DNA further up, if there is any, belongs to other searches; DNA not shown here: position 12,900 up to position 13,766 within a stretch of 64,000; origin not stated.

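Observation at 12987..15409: EXLDI-ABC exporter operon with a perfect AT-rich palindrome over its promoter; EXLDI N-terminus looks like an RHH DNA-binding domain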

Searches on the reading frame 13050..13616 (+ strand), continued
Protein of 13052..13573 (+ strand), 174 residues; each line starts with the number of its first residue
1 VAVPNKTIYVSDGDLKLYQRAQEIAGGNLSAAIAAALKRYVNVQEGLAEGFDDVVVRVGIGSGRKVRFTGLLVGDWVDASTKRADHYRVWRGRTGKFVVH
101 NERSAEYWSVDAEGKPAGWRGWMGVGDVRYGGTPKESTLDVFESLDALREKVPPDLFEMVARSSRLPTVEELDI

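Call 67: search_protein_families(library=pfam, proteins=[L088:790-1296:+, L087:1004-1504:+, L091:2256-3530:+, L085:3531-3830:+, L085:4461-4991:+, L086:1071-1505:-, L083:1790-2062:+], max_evalue=0.001)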
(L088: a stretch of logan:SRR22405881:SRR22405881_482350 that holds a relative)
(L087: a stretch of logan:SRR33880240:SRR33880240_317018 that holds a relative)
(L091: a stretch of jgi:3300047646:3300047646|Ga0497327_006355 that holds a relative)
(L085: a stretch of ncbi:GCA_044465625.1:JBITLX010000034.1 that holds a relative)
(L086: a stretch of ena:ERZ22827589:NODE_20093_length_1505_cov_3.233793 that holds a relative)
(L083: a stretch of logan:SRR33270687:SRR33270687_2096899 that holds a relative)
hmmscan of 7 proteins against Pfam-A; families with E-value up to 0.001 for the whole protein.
L088:790-1296:+ (169 aa): 3 families
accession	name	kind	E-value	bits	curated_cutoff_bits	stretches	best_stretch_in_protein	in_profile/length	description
PF00005.33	ABC_tran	-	4.3e-30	105.5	25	1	23-167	1-137/137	ABC transporter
PF13304.12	AAA_21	-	1.4e-06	29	27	0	36-59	2-25/304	AAA domain, putative AbiEii toxin, Type IV TA system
PF00004.35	AAA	-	2.8e-05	25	21.2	1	38-132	3-98/131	ATPase family associated with various cellular activities (AAA)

L087:1004-1504:+ (167 aa): 3 families
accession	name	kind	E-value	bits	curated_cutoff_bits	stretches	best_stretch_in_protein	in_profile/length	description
PF00005.33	ABC_tran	-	5e-28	98.9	25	1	24-167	1-136/137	ABC transporter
PF13304.12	AAA_21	-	1.9e-05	25.3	27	0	36-78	1-55/304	AAA domain, putative AbiEii toxin, Type IV TA system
PF13604.12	AAA_30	-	0.0004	20.6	27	1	36-67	20-51/191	AAA domain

L091:2256-3530:+ (425 aa): 2 families
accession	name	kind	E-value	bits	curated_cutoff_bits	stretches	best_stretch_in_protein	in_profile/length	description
PF13546.12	DDE_5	-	1.7e-37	129.9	27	1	15-274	6-245/272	DDE superfamily endonuclease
PF01609.27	DDE_Tnp_1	-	9.3e-06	26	23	1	197-374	66-193/200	Transposase DDE domain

L085:3531-3830:+ (99 aa): 0 families

L085:4461-4991:+ (176 aa): 0 families

L086:1071-1505:- (144 aa): 0 families

L083:1790-2062:+ (91 aa): 1 family
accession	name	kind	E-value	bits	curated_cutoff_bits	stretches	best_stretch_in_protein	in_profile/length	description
PF00005.33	ABC_tran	-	8e-15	56.1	25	1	29-90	2-64/137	ABC transporter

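Call 76: find_encoding_contigs(protein=P0135, flank=3000, max_places=3)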
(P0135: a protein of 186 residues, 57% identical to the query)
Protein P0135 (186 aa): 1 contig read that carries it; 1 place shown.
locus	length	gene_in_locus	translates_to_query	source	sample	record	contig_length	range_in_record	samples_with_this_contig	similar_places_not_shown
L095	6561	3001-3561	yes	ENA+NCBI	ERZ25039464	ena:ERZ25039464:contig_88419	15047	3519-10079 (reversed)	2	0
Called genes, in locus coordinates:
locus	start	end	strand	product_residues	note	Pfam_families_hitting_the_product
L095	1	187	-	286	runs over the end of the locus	PF00749:tRNA-synt_1c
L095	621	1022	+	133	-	PF00932:LTD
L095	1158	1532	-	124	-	PF01035:DNA_binding_1 (weak)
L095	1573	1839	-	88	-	-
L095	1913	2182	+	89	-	-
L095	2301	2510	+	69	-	-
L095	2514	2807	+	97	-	-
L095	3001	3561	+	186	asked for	-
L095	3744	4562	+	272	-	PF00005:ABC_tran, PF13304:AAA_21 (faint)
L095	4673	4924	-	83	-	-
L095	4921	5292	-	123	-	-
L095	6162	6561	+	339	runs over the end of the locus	PF04542:Sigma70_r2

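Call 79: find_encoding_contigs(protein=P0141, flank=2500, max_places=2)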
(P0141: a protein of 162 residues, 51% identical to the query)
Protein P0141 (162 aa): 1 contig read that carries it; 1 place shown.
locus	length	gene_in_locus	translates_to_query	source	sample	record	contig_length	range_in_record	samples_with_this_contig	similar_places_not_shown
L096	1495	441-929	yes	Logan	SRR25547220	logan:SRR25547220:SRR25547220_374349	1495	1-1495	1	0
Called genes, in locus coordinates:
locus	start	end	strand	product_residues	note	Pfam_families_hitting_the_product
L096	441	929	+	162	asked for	-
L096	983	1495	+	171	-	?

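Call 80: find_encoding_contigs(protein=P0130, flank=2500, max_places=2)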
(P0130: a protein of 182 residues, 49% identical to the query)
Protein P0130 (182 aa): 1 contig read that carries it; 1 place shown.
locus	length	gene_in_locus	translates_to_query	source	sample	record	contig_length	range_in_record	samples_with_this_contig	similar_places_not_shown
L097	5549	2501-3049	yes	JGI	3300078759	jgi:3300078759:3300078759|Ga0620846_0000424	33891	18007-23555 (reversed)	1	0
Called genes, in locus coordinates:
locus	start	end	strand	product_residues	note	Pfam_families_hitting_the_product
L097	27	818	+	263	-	PF00561:Abhydrolase_1 (faint), PF12697:Abhydrolase_6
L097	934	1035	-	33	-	-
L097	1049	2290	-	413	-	PF00144:Beta-lactamase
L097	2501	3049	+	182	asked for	-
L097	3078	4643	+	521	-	PF02805:Ada_Zn_binding, PF00165:HTH_AraC (faint), PF12833:HTH_18, PF06029:AlkA_N, PF00730:HhH-GPD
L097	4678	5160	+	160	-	PF02870:Methyltransf_1N, PF01035:DNA_binding_1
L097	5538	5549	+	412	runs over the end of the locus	PF25919:BSH_CusB (faint), PF25917:BSH_RND (weak), PF25954:Beta-barrel_RND_2, PF25989:YknX_C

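Call 86: search_protein_families(library=phrogs, proteins=[window:13058-13573:+, window:13050-13616:+], max_evalue=0.01)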
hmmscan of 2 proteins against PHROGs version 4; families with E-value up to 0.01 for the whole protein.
window:13058-13573:+ (172 aa): 0 families

window:13050-13616:+ (189 aa): 0 families

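Call 87: search_protein_families(library=padloc, proteins=[window:13058-13573:+, window:13050-13616:+], max_evalue=0.01)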
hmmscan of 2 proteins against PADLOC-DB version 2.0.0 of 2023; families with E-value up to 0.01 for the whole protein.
window:13058-13573:+ (172 aa): 0 families

window:13050-13616:+ (189 aa): 0 families
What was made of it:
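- The product is rich in Ser, Arg, Pro and Ala, has low complexity, and matches no PHROG or PADLOC family (calls 86, 87).
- Tried and rejected: No matches (calls 86, 87).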

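Call 88: fold_search(model_id=the predicted structure, library=viral)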
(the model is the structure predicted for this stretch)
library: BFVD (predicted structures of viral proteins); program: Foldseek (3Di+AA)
matches with E <= 10: 664; with E <= 0.001: 0
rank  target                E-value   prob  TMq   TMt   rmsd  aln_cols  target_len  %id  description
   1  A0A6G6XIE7            2.7e-03  1.00  0.39  0.42   9.2       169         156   16  (no name in the UniProt tables at hand)
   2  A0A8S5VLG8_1          1.4e-02  0.57  0.23  0.05  22.3       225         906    9  (no name in the UniProt tables at hand)
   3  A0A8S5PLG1            6.1e-02  0.41  0.20  0.05  13.2       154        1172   13  Putative mechanosensitive channel protein [Siphoviridae sp. ctRcp9]
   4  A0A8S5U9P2            8.5e-02  0.23  0.20  0.18  18.9       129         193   10  Major tail protein [Siphoviridae sp. ctKNZ79]
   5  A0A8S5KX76            9.5e-02  0.13  0.16  0.18  14.7       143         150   10  Coat protein [ssRNA phage ESE005]
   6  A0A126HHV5            1.1e-01  0.77  0.27  0.28  15.1       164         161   10  (no name in the UniProt tables at hand)
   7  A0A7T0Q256            1.1e-01  0.18  0.20  0.08  16.4       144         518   15  (no name in the UniProt tables at hand)
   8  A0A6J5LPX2            1.3e-01  0.38  0.22  0.31  13.5       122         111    6  Uncharacterized protein [uncultured Caudovirales phage]
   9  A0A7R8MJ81            1.3e-01  0.16  0.15  0.14  12.7        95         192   13  Uncharacterized protein [Klebsiella phage vB_KvM-Eowyn]
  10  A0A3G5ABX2            1.3e-01  0.20  0.19  0.08  20.8       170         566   14  Putative TNF receptor-associated factor 4 isoform X1 [Hyperionvirus sp.]
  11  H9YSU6                1.5e-01  0.16  0.18  0.20  10.3       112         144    9  (no name in the UniProt tables at hand)
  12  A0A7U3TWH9            1.7e-01  0.80  0.23  0.35   7.2        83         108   16  (no name in the UniProt tables at hand)
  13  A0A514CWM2            1.8e-01  0.85  0.26  0.40   6.6       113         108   13  (no name in the UniProt tables at hand)
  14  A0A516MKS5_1          2.1e-01  0.11  0.17  0.05  20.4       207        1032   14  (no name in the UniProt tables at hand)
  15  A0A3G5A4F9            2.2e-01  0.18  0.23  0.12  22.2       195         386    9  Uncharacterized protein [Harvfovirus sp.]
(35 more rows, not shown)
